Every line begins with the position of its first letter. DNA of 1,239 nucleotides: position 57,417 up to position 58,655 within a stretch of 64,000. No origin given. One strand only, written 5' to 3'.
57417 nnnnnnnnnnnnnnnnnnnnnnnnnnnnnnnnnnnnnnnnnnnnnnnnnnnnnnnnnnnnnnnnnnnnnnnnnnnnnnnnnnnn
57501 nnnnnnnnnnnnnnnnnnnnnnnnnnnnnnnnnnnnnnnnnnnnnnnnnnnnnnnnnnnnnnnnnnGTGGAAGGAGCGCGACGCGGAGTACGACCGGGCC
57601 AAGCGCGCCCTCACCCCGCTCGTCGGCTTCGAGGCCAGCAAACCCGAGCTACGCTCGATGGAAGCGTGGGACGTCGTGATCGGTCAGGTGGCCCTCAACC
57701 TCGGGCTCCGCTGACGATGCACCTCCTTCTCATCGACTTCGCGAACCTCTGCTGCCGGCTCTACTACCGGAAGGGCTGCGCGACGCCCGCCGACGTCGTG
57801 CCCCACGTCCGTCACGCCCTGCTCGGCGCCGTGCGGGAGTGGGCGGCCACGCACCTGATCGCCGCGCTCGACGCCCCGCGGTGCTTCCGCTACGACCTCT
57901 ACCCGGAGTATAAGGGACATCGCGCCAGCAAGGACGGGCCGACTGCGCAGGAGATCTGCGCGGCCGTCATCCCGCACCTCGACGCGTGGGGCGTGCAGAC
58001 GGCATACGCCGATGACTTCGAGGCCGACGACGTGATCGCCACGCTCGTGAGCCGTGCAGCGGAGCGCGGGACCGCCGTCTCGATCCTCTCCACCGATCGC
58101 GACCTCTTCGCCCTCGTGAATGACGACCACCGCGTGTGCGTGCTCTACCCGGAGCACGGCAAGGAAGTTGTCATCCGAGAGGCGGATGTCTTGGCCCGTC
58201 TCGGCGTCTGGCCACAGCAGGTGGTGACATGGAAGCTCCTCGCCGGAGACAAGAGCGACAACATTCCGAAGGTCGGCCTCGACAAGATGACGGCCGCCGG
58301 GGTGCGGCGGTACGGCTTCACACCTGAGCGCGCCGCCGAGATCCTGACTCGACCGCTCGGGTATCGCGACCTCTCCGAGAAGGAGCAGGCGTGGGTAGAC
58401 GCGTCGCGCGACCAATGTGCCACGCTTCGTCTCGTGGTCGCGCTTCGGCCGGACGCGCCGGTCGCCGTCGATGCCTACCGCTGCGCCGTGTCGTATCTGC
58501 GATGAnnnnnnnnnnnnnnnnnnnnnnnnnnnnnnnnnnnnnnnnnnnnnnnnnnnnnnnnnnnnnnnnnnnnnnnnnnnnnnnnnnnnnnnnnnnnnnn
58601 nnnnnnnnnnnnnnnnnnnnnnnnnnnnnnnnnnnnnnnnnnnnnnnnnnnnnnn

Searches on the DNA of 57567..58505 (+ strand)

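Call 102: search_dna_similar(query=L007:2551-3985:+, collection=phages, mode=distant, max_rows=10)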
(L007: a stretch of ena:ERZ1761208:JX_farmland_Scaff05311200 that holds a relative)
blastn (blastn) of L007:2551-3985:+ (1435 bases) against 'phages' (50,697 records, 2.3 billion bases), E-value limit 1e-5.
No match.

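Call 115: search_rna_families(source=L007, threshold=gathering)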
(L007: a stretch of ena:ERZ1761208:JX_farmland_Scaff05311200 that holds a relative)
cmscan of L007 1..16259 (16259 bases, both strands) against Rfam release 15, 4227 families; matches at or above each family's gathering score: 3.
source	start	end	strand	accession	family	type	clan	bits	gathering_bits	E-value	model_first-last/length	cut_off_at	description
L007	12199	12616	+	RF00023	tmRNA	Gene;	CL00001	78.1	47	3.4e-29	1-374/374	no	transfer-messenger RNA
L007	10033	10105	+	RF00005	tRNA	Gene; tRNA;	CL00001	66.2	29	8.6e-13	1-71/71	no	tRNA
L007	10288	10359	+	RF00005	tRNA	Gene; tRNA;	CL00001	58.6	29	1.1e-10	1-71/71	no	tRNA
